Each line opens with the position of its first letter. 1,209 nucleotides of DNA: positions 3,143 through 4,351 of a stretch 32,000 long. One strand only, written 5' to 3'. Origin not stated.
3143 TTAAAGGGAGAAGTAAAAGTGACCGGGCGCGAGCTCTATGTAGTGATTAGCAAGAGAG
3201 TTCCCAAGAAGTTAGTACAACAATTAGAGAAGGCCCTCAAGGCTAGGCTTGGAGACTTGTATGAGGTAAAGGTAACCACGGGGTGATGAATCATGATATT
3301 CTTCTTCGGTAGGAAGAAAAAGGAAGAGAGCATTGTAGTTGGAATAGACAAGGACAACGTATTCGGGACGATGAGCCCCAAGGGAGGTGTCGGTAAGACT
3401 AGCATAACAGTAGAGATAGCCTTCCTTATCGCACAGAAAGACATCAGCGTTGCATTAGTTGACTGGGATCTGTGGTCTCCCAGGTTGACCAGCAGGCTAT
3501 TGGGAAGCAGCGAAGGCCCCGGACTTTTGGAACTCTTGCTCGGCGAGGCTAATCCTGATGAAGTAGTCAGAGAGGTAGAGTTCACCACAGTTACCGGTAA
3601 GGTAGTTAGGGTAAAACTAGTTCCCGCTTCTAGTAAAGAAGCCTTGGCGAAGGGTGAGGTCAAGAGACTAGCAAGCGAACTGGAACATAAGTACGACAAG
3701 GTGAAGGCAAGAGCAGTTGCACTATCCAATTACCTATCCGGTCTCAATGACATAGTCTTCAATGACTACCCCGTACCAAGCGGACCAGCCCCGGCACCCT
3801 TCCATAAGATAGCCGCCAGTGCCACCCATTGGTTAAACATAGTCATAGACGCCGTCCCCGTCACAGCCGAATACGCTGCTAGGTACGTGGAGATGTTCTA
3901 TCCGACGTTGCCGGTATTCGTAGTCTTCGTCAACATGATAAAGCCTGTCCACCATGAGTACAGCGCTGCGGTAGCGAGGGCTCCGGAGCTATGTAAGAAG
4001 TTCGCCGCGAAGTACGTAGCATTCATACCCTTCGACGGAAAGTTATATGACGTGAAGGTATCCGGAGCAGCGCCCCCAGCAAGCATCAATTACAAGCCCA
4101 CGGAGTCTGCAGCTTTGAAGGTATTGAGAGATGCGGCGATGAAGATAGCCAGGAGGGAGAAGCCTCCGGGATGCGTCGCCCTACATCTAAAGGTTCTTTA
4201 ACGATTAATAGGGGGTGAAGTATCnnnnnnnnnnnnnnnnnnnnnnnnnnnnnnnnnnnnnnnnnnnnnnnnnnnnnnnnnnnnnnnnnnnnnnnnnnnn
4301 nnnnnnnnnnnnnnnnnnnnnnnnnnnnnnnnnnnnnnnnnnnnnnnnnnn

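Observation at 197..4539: Bidirectional seven-gene cluster: DUF4388/PATAN-like paralogues, a MinD/ParA ATPase and a Roadblock-like protein, with no GTPase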

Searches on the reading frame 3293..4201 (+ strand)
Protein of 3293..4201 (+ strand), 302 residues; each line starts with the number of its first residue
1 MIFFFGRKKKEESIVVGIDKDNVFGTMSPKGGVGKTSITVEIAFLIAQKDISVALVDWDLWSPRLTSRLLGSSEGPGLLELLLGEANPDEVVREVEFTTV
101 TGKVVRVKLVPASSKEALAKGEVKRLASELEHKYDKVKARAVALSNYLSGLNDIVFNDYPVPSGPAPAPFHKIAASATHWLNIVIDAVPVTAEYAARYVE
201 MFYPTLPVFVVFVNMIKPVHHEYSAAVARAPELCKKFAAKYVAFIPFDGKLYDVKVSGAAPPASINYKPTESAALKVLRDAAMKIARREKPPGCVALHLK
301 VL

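Call 3: search_protein_families(library=pfam, proteins=[window:3293-4201:+], max_evalue=1)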
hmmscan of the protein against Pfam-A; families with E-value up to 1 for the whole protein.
window:3293-4201:+ (302 aa): 7 families
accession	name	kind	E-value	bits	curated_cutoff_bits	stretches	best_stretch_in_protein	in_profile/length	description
PF10609.15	ParA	-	2e-09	37.7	27.1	1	22-72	4-53/246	NUBPL iron-transfer P-loop NTPase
PF01656.29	CbiA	-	2.6e-08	34.3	25.4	1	27-251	4-115/125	CobQ/CobB/MinD/ParA nucleotide binding domain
PF13614.12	AAA_31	-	1.6e-05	25.3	27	1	28-113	8-94/177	AAA domain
PF02374.21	ArsA_ATPase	-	0.013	15.1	24.3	1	27-57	6-36/305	Anion-transporting ATPase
PF03796.21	DnaB_C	-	0.19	11.5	27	1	28-84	25-82/255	DnaB-like helicase C terminal domain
PF13481.12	AAA_25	-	0.2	11.7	27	1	23-132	34-140/195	AAA domain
PF09140.17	MipZ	-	0.24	11.1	20.7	1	29-60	8-39/262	ATPase MipZ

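Call 4: search_protein_families(library=ncbifam, proteins=[window:3293-4201:+], max_evalue=1)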
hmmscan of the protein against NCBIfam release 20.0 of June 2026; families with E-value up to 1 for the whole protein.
window:3293-4201:+ (302 aa): 21 families
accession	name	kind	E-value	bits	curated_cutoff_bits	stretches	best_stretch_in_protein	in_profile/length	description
NF047398.1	AAA_KGGVGR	domain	1.1e-10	42.2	90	1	27-156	8-146/190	KGGVGR-motif variant AAA ATPase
NF041136.1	MrpORP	equivalog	5.9e-08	32.4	450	1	23-66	7-50/365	iron-sulfur cluster carrier protein MrpORP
TIGR03018.1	pepcterm_TyrKin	hypoth_equivalog_domain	2.7e-07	30.1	230.65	1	20-135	34-148/207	XrtA-associated tyrosine autokinase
NF008669.0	PRK11670.1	equivalog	5.2e-06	25.6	348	1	10-73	98-158/369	iron-sulfur cluster carrier protein ApbC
TIGR01007.1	eps_fam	subfamily_domain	7.1e-06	25.7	108.05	1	22-137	18-131/204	polysaccharide biosynthesis tyrosine autokinase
NF041546.1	ParA_partition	equivalog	9.5e-06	25.3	180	1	26-59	4-37/203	ParA family partition ATPase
TIGR03029.1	EpsG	equivalog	1.8e-05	24.1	313.8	1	21-137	103-216/274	chain length determinant protein tyrosine kinase EpsG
TIGR01968.1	minD_bact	equivalog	2e-05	24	212.9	1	26-137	6-115/261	septum site-determining protein MinD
TIGR01969.1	minD_arch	subfamily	2.1e-05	23.8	201.75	1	27-135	6-107/251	cell division ATPase MinD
NF008568.0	PRK11519.1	equivalog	2.5e-05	22.7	1068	1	22-137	527-639/720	tyrosine-protein kinase Wzc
TIGR01005.1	eps_transp_fam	subfamily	4.5e-05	21.8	411.7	1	21-94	546-618/754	exopolysaccharide transport protein family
TIGR03371.1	cellulose_yhjQ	equivalog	0.0014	18.2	157.85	1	27-59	7-39/246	cellulose biosynthesis protein BcsQ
NF007350.0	PRK09841.1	equivalog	0.0019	16.4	1248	1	28-137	538-644/726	tyrosine-protein kinase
TIGR04291.1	arsen_driv_ArsA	equivalog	0.0092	14.7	650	1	23-56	322-354/565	arsenical pump-driving ATPase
TIGR03815.1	CpaE_hom_Actino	equivalog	0.024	13.7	154.45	1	23-189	113-257/340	septum site-determining protein Ssd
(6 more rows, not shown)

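Call 6: find_encoding_contigs(protein=window:3293-4201:+, flank=10000, max_places=6)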
Protein window:3293-4201:+ (302 aa): no gene with exactly this product is on record in the collection.

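Call 7: find_homologous_proteins(query=window:3293-4201:+, max_evalue=0.001)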
Query window:3293-4201:+ (302 aa): 6 proteins with E <= 0.001 among 5390 candidates.
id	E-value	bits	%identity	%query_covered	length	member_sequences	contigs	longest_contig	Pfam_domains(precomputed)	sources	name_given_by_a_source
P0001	1.7e-182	624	92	100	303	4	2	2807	PF10609.16,PF01656.30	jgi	jgi:MinD-like ATPase involved in chromosome partitioning or flagellar assembly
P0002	1.9e-170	584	85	100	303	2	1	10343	PF10609.16,PF01656.30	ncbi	-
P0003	1.3e-169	582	86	100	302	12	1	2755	PF10609.16,PF01656.30,PF13614.13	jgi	-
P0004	4.6e-165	567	82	100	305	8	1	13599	PF10609.16,PF01656.30,PF13614.13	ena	-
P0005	8.5e-141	487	69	100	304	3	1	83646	PF10609.16,PF01656.30,PF13614.13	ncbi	-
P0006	1.1e-67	247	72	52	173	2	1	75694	PF10609.16,PF01656.30,PF13614.13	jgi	-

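Call 8: find_encoding_contigs(protein=P0005, flank=8000, max_places=3)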
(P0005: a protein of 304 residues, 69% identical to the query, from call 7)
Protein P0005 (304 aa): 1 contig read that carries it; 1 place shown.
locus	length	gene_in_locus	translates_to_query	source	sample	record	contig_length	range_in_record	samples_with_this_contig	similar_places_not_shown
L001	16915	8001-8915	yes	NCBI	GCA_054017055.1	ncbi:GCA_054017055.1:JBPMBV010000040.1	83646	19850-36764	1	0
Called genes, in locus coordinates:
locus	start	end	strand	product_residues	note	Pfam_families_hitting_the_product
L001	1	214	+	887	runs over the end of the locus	PF04997:RNA_pol_Rpb1_1, PF00623:RNA_pol_Rpb1_2, PF04983:RNA_pol_Rpb1_3, PF05000:RNA_pol_Rpb1_4, PF04998:RNA_pol_Rpb1_5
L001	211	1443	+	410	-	PF04998:RNA_pol_Rpb1_5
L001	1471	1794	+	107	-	PF01248:Ribosomal_L7Ae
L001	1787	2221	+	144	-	PF00013:KH_1 (faint), PF07650:KH_2, PF13083:KH_KhpA-B (faint), PF07650:KH_2 (weak), PF26594:KH_NusA_2nd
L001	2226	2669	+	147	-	PF00164:Ribosom_S12_S23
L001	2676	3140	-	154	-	PF02577:BFN_dom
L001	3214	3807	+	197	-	PF00177:Ribosomal_S7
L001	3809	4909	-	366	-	PF00005:ABC_tran, PF02463:SMC_N (faint), PF13304:AAA_21 (faint), PF13401:AAA_22 (faint), PF08352:oligo_HPY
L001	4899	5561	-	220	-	-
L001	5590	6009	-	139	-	-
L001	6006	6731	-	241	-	-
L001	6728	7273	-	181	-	-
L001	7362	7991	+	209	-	-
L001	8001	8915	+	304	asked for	PF01656:CbiA, PF10609:ParA, PF13614:AAA_31 (weak)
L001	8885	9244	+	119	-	-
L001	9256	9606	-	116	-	-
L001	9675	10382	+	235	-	-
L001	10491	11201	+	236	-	PF00005:ABC_tran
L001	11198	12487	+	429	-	PF19295:SufBD_N, PF01458:SUFBD_core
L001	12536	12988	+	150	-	PF01325:Fe_dep_repress, PF02742:Fe_dep_repr_C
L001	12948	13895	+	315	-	-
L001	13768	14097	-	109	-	-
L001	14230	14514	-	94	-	PF00011:HSP20 (weak)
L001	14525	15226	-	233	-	PF09754:PAC2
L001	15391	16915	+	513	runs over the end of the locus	PF24807:WD40_CDC20-Fz (faint), PF23414:Beta-prop_EML_2 (faint), PF25174:Beta-prop_THOC3 (faint), PF00400:WD40 (faint), PF12894:ANAPC4_WD40 (faint), PF23775:Beta-prop_RIG_2nd (faint), PF23381:Beta-prop_IFT122_1st (weak)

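Call 9: find_encoding_contigs(protein=P0004, flank=8000, max_places=3)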
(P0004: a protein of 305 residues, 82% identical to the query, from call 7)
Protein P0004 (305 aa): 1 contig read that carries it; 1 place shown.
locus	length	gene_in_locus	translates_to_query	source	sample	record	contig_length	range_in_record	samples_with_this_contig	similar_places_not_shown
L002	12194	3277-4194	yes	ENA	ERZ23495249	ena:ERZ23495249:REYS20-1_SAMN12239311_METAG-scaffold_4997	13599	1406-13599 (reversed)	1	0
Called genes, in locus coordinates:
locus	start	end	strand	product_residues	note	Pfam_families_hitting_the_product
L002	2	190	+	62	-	?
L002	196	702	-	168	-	-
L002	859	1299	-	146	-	-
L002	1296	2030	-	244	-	-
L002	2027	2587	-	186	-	-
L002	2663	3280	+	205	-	-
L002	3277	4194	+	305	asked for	PF01656:CbiA, PF10609:ParA, PF13614:AAA_31 (weak)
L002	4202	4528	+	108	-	-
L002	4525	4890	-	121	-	-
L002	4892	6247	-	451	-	PF00883:Peptidase_M17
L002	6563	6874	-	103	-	-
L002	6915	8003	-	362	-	PF09376:NurA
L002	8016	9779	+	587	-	PF01935:DUF87, PF05872:HerA_C (faint)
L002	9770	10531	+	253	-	-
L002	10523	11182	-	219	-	PF00696:AA_kinase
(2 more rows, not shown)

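Call 10: find_encoding_contigs(protein=P0002, flank=8000, max_places=3)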
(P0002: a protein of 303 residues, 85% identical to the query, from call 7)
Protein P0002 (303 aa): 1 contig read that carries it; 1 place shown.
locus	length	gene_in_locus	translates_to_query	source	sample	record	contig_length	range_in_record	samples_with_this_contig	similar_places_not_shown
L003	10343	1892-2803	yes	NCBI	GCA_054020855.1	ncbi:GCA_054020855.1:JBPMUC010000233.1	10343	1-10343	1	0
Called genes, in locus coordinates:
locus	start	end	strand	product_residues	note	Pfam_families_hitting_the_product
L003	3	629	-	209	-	?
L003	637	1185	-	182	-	-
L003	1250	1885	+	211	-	-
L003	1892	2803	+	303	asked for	PF01656:CbiA (weak), PF10609:ParA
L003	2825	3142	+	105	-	-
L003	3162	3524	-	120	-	-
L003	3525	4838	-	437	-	PF00883:Peptidase_M17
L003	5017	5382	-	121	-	PF25937:DUF7980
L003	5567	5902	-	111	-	-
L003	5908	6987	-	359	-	PF09376:NurA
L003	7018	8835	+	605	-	PF01935:DUF87, PF05872:HerA_C (weak)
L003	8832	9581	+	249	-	-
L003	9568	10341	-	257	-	?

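Call 15: find_related_loci(query=A1, collection=genome_contigs, flank=7000)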
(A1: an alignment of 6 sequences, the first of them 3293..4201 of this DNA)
Query A1 (302 aa) in genome_contigs; peptide patterns used: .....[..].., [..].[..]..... (x = any residue, [..] = any of these).
44 stretches matched a pattern; 2 encode a relative of the query (tblastn E <= 1e-3); 2 distinct loci.
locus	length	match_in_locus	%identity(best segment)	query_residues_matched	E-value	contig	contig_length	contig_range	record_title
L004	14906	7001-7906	83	1-302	2e-160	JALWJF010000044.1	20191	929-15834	MAG: Desulfurococcales archaeon isolate M17_metabat1_scaf2bin.034 M17_NODE_2078_length_20191_cov_2.009868, whole genome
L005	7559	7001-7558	76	1-186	4e-96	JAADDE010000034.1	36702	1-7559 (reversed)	MAG: Thermoproteota archaeon isolate L_MaxBin.089 contig-127_683, whole genome shotgun sequence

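Call 31: search_solved_structures(query=A1, max_evalue=0.001)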
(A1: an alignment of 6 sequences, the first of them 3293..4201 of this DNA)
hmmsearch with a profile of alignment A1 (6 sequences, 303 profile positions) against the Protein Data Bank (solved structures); distinct sequences matched with E-value up to 0.001: 7.
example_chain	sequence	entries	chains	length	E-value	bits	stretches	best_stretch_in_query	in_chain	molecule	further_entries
6z0p_A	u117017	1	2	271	2.4e-05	27.4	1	21-96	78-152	BceF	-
1g3q_A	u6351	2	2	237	9.4e-05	25.4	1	26-100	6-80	CELL DIVISION INHIBITOR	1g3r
3cio_A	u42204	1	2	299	0.00012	25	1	29-138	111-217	Tyrosine-protein kinase etk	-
6g2g_A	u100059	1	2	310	0.00015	24.7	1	26-91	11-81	Cytosolic Fe-S cluster assembly factor CFD1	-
8zkc_A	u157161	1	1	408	0.00023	24.1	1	22-70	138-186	Iron-sulfur cluster carrier protein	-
3kb1_A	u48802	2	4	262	0.00034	23.5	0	25-76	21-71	Nucleotide-binding protein | Iron-sulfur cluster carrier protein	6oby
1ion_A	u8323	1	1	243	0.00081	22.3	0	25-100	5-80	PROBABLE CELL DIVISION INHIBITOR MIND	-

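Call 60: search_protein_representatives(alignment_id=A1)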
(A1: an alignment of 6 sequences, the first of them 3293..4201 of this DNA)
Query: 6 sequences, 303 profile positions. Proteins with E-value up to 0.001 (for the whole library): 320; up to 1e-10: 7; up to 1e-30: 3. The best 150 are listed.
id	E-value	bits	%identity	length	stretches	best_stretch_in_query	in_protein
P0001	1.1e-190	649.1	-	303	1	1-303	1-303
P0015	5.1e-79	282.4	-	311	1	4-302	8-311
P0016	3.8e-48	181.1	-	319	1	18-298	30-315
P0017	1.1e-23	100.7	-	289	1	23-281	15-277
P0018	5.6e-20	88.6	-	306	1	20-295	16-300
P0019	5.2e-17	78.8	-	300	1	10-279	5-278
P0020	2.0e-11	60.5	-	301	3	23-75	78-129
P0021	2.7e-08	50.2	-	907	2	28-86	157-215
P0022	7.4e-08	48.8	-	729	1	20-138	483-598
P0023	1.9e-07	47.4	-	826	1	16-171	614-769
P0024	3.2e-07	46.7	-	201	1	29-199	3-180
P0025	7.6e-07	45.4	-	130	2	34-97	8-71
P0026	8.3e-07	45.3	-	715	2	27-87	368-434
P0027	1.5e-06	44.5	-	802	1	28-99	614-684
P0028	1.5e-06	44.5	-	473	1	23-93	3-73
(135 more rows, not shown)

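Call 61: find_encoding_contigs(protein=P0015, flank=7000, max_places=2)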
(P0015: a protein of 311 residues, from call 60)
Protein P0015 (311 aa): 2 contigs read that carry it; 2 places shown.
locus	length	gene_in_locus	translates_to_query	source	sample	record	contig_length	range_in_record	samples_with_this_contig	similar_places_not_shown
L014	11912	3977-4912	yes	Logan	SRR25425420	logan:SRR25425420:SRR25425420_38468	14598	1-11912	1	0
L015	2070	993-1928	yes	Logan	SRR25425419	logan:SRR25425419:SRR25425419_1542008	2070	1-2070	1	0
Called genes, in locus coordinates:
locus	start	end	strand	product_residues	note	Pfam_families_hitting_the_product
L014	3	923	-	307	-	?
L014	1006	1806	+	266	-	PF00583:Acetyltransf_1, PF13673:Acetyltransf_10, PF08445:FR47, PF12746:GNAT_acetyltran (weak), PF13508:Acetyltransf_7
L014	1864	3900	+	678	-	-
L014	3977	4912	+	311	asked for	PF01656:CbiA, PF10609:ParA (faint), PF13614:AAA_31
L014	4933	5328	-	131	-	-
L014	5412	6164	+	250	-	-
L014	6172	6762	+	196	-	-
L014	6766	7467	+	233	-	-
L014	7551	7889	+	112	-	PF04930:FUN14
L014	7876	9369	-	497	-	-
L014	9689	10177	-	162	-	PF22769:DCD, PF00692:dUTPase (weak)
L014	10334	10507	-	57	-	PF01402:RHH_1, PF12651:RHH_3 (weak)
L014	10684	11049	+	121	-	-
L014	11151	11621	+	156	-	-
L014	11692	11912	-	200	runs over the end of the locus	PF00149:Metallophos, PF12850:Metallophos_2, PF14582:Metallophos_3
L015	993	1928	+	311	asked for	PF01656:CbiA, PF10609:ParA (faint), PF13614:AAA_31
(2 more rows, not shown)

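Call 62: find_encoding_contigs(protein=P0016, flank=7000, max_places=2)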
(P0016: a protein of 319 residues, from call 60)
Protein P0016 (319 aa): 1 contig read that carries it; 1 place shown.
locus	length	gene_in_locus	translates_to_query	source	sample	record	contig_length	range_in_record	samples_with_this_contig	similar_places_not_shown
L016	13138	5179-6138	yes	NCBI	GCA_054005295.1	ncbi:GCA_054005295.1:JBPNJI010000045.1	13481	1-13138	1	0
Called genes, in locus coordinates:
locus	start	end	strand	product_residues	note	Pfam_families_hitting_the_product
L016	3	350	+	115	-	?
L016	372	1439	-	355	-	PF13167:GTP-bdg_N, PF16360:GTP-bdg_M, PF03193:RsgA_GTPase (faint), PF01926:MMR_HSR1, PF00009:GTP_EFTU (weak)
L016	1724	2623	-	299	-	PF02475:TRM5-TYW2_MTfase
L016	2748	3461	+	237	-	PF00588:SpoU_methylase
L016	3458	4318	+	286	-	-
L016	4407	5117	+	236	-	PF00696:AA_kinase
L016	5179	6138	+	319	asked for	PF01656:CbiA, PF10609:ParA (faint), PF13614:AAA_31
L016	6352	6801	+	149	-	PF00582:Usp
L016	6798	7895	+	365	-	PF04055:Radical_SAM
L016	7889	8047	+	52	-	-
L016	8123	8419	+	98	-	-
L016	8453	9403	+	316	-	PF13085:Fer2_3, PF13187:Fer4_9 (faint), PF13183:Fer4_8, PF13237:Fer4_10 (weak), PF13534:Fer4_17 (weak)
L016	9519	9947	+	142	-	PF05168:HEPN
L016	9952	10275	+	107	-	PF01909:NTP_transf_2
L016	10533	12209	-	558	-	PF00133:tRNA-synt_1, PF09334:tRNA-synt_1g, PF01406:tRNA-synt_1e, PF08264:Anticodon_1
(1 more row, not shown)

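Call 63: find_encoding_contigs(protein=P0017, flank=7000, max_places=2)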
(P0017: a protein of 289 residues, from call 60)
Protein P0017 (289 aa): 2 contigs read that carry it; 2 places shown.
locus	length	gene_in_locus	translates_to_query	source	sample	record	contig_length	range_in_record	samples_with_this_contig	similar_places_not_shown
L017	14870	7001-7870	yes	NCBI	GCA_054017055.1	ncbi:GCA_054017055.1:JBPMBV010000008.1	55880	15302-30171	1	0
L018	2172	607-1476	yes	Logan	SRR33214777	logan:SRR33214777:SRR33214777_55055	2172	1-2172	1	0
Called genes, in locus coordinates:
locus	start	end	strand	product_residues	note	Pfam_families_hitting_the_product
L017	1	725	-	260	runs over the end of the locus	PF08443:RimK, PF02955:GSH-S_ATP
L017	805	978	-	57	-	PF13717:Zn_ribbon_4 (faint), PF21344:Zn_ribbon_LysW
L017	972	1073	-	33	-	-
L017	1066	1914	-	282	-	PF01180:DHO_dh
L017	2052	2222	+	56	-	-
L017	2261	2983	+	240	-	PF00290:Trp_syntA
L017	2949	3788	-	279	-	-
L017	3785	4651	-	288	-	PF13793:Pribosyltran_N, PF00156:Pribosyltran, PF14572:Pribosyl_synth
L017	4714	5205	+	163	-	PF13489:Methyltransf_23, PF01209:Ubie_methyltran (faint), PF07021:MetW, PF13847:Methyltransf_31, PF08241:Methyltransf_11, PF08242:Methyltransf_12, PF13649:Methyltransf_25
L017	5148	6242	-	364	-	PF04104:DNA_primase_lrg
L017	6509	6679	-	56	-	-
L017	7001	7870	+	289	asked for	PF01656:CbiA, PF13614:AAA_31 (faint)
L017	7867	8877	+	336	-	PF02163:Peptidase_M50, PF13180:PDZ_2, PF00595:PDZ, PF17820:PDZ_6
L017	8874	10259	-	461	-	PF00890:FAD_binding_2 (weak), PF01134:GIDA (faint), PF01266:DAO (faint), PF01946:Thi4 (weak), PF03486:HI0933_like (weak), PF07992:Pyr_redox_2 (weak), PF13738:Pyr_redox_3 (faint), PF21688:FAD-depend_C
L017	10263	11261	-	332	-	PF00709:Adenylsucc_synt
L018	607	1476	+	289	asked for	PF01656:CbiA, PF13614:AAA_31 (faint)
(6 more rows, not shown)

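Call 65: find_encoding_contigs(protein=P0018, flank=7000, max_places=2)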
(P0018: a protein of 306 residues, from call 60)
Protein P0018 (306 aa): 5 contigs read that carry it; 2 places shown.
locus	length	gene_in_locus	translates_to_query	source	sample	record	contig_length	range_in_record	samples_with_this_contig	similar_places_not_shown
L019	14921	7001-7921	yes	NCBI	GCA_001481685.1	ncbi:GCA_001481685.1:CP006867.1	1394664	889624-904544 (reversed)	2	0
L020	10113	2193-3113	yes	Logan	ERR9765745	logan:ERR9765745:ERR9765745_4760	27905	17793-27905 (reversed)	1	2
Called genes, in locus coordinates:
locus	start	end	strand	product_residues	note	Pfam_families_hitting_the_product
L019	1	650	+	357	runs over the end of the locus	PF07992:Pyr_redox_2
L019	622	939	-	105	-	PF01157:Ribosomal_L21e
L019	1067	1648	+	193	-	PF22662:Csa3_N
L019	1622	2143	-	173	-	PF01930:Cas_Cas4, PF12705:PDDEXK_1 (weak)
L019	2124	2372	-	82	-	PF09827:CRISPR_Cas2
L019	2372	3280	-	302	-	PF01867:Cas_Cas1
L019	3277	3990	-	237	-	PF06023:Csa1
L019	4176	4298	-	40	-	-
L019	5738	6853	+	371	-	-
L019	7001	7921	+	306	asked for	PF13614:AAA_31 (weak)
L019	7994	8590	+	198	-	-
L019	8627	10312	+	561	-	PF00890:FAD_binding_2, PF01134:GIDA (weak), PF01266:DAO, PF03486:HI0933_like (faint), PF07992:Pyr_redox_2 (weak), PF12831:FAD_oxidored, PF02910:Succ_DH_flav_C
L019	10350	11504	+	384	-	PF01507:PAPS_reduct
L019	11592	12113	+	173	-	PF01227:GTP_cyclohydroI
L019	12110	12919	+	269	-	PF02353:CMAS (weak), PF05175:MTS (weak), PF08241:Methyltransf_11, PF13649:Methyltransf_25, PF13847:Methyltransf_31, PF01564:Spermine_synth (weak)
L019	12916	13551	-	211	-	PF01991:vATP-synt_E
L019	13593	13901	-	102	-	PF01990:ATP-synt_F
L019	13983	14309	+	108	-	-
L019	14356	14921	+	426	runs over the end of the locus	PF01841:Transglut_core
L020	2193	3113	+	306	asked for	PF13614:AAA_31 (weak)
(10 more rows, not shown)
